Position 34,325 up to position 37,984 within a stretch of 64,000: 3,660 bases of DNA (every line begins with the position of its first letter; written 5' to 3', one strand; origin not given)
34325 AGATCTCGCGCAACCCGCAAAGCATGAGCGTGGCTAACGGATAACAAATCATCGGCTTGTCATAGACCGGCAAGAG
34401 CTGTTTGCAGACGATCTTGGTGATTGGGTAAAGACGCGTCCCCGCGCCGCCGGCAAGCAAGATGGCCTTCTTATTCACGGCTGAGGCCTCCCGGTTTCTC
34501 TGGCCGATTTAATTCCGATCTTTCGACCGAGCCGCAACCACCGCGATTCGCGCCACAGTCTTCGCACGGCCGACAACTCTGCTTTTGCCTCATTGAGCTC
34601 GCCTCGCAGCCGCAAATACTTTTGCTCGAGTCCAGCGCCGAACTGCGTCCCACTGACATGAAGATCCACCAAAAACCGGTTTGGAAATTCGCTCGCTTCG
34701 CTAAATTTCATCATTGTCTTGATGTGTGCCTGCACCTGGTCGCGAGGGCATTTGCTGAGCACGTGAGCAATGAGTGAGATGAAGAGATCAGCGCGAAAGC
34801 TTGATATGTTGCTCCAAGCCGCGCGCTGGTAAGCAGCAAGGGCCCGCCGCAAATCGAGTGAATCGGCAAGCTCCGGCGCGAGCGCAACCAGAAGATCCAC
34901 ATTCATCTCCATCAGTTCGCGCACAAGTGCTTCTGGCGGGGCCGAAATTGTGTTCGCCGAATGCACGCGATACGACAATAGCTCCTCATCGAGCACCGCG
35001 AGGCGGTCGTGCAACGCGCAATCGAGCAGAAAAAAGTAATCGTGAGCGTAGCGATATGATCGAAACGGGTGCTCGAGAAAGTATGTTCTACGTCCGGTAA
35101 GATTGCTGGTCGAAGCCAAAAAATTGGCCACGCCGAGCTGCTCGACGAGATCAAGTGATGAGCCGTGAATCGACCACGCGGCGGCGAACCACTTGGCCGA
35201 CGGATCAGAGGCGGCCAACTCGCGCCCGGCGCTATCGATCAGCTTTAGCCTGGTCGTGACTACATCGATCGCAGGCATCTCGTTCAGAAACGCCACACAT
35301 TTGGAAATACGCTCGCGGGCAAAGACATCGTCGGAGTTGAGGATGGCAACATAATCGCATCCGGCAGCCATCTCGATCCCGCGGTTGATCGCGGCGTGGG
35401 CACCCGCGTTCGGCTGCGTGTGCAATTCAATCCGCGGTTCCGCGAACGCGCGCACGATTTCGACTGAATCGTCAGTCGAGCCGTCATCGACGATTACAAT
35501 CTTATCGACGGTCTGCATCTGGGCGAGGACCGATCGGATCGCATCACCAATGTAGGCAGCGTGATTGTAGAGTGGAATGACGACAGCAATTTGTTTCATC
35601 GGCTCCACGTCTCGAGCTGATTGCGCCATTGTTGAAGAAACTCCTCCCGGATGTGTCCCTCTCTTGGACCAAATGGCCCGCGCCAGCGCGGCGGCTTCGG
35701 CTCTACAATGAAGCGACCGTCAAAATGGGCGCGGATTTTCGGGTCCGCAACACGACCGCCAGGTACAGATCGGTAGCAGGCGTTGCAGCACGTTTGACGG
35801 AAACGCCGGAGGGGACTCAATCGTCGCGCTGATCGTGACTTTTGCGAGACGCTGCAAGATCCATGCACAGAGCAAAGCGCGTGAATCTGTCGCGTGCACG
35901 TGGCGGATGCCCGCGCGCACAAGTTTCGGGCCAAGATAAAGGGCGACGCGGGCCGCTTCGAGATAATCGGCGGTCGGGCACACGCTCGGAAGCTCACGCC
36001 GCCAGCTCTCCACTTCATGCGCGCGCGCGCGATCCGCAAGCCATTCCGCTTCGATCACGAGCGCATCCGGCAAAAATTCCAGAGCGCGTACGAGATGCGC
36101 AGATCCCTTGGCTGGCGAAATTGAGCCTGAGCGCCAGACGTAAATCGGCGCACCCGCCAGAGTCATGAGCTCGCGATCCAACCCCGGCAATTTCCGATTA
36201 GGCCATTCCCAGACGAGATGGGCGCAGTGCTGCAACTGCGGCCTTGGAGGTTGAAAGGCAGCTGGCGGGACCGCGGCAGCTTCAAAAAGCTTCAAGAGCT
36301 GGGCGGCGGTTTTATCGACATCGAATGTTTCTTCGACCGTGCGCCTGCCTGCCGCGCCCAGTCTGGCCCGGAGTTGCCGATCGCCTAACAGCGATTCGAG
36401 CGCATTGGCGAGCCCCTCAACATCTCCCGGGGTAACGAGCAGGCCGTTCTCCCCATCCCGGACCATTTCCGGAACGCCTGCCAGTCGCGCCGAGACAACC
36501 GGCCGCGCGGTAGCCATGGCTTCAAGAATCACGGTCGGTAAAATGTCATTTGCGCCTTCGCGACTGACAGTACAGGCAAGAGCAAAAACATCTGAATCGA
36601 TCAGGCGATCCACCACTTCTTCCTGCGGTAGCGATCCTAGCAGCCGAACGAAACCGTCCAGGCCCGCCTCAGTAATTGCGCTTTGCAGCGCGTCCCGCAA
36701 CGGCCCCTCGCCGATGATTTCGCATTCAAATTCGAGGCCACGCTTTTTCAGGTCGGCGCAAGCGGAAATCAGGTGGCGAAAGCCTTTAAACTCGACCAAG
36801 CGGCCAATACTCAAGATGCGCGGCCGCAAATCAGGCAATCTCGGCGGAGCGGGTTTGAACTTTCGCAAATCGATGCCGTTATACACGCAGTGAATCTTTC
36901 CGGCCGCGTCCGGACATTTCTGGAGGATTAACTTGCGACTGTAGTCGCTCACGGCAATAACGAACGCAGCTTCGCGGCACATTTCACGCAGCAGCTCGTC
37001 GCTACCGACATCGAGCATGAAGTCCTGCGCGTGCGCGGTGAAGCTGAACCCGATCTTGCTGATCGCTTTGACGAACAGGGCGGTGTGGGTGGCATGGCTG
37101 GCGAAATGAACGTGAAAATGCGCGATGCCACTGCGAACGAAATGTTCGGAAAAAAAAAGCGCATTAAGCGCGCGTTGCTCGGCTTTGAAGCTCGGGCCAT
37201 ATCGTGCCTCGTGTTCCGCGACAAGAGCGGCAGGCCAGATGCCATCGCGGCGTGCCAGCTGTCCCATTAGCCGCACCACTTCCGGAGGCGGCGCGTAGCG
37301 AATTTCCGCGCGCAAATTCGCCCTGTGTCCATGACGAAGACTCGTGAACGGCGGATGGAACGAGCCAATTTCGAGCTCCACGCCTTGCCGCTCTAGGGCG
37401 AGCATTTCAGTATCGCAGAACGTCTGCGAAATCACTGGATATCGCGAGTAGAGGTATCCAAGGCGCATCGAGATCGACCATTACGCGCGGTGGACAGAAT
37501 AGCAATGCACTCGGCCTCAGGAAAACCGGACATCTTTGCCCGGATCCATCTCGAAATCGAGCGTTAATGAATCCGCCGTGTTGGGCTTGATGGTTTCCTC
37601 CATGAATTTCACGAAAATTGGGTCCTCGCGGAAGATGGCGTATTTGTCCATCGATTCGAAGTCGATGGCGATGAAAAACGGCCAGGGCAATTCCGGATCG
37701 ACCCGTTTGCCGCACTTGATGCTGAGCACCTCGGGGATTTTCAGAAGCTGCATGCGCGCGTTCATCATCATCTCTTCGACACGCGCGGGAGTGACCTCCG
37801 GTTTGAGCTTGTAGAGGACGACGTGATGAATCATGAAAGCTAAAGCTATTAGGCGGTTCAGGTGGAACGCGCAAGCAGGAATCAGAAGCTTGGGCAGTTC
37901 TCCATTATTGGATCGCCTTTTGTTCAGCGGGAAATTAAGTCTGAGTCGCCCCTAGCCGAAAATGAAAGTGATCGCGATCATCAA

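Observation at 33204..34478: rmlA reads through in frame into a signal-peptide + TonB-C-like module; paralogous stand-alone TonB-C gene immediately downstream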

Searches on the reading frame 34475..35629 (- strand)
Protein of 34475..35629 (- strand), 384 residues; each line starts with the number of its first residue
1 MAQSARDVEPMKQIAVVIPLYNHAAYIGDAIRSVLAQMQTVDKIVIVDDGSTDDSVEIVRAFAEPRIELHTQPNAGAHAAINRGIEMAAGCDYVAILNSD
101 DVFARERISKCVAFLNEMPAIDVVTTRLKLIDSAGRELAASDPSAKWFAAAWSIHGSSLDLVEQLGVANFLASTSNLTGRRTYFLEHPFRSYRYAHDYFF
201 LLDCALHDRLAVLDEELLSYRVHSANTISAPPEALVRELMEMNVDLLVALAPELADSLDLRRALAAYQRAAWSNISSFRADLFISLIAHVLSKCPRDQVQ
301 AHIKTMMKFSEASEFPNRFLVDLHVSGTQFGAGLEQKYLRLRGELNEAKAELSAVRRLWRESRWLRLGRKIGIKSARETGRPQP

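Call 3: search_protein_families(library=pfam, proteins=[window:34475-35629:-], max_evalue=0.1)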
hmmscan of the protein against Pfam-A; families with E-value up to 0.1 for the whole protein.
window:34475-35629:- (384 aa): 5 families
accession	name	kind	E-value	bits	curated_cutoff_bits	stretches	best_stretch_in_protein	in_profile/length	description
PF00535.33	Glycos_transf_2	-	9.9e-28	97.6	23.3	1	16-132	2-120/168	Glycosyl transferase family 2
PF13641.12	Glyco_tranf_2_3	-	1.6e-10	41.9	27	1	13-130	2-125/230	Glycosyltransferase like family 2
PF10111.15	Glyco_tranf_2_2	-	9.5e-09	35.6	27.3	1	16-136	2-132/276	Glycosyltransferase like family 2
PF13704.12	Glyco_tranf_2_4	-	0.011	16.6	27.5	1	30-101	6-82/98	Glycosyl transferase family 2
PF02204.23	VPS9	-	0.056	14.2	27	0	273-313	39-79/104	Vacuolar sorting protein 9 (VPS9) domain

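Call 21: find_encoding_contigs(protein=window:34475-35629:-, flank=5000, max_places=6)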
Protein window:34475-35629:- (384 aa): 1 contig read that carries it; 1 place shown.
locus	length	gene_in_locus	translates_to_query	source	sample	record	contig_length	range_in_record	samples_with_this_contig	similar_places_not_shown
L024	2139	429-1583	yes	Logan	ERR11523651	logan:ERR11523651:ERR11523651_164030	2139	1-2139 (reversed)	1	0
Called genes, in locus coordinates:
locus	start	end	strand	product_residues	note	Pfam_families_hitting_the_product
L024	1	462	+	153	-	?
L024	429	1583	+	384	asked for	PF13641:Glyco_tranf_2_3, PF00535:Glycos_transf_2, PF10111:Glyco_tranf_2_2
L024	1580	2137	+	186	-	?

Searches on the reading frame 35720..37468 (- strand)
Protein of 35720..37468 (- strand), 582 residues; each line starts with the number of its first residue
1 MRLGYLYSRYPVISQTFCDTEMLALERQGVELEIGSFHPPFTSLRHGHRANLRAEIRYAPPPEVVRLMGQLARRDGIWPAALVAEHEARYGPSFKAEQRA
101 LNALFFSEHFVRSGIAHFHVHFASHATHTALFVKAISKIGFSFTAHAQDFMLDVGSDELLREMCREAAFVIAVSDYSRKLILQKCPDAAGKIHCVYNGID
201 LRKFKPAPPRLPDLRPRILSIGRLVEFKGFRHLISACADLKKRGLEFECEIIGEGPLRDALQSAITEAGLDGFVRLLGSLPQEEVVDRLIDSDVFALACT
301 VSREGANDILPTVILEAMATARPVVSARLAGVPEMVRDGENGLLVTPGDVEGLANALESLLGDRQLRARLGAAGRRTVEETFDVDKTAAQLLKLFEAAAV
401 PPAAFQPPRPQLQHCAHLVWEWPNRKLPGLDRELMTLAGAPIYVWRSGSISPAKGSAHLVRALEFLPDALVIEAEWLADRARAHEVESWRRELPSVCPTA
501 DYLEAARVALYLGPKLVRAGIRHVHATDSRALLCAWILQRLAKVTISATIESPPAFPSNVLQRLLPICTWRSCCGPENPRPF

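Call 3: search_protein_families(library=pfam, proteins=[window:35720-37468:-], max_evalue=0.1)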
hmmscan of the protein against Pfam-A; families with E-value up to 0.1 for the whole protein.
window:35720-37468:- (582 aa): 4 families
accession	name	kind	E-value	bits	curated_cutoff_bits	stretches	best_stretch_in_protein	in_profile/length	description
PF00534.26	Glycos_transf_1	-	5.4e-32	111.1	26.4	1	207-376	7-171/172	Glycosyl transferases group 1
PF13692.12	Glyco_trans_1_4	-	8.7e-30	104.3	27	1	215-363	1-142/142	Glycosyl transferases group 1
PF13524.12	Glyco_trans_1_2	-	1.1e-09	38.8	25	1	248-392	16-143/144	Glycosyl transferase-like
PF13439.12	Glyco_transf_4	-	1.6e-09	38.5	28.5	1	82-202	39-169/170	Glycosyltransferase Family 4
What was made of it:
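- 35720..37468 (-): GT4-family glycosyltransferase, 582 aa in the window. It is truncated by a second private extra C. The conserved 54-aa tail is still encoded out of frame down to 35596. Pfam (call 3).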

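Call 73: find_encoding_contigs(protein=window:35720-37468:-, flank=6000, max_places=4)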
Protein window:35720-37468:- (582 aa): no gene with exactly this product is on record in the collection.

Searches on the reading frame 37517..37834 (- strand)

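Call 27: search_protein_families(library=pfam, proteins=[window:37517-37834:-], max_evalue=0.001)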
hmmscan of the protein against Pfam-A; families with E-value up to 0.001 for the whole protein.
window:37517-37834:- (105 aa): 1 family
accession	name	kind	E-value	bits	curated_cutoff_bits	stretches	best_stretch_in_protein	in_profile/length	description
PF07876.18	Dabb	-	7.6e-14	52.6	25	1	2-95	1-95/96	Stress responsive A/B Barrel Domain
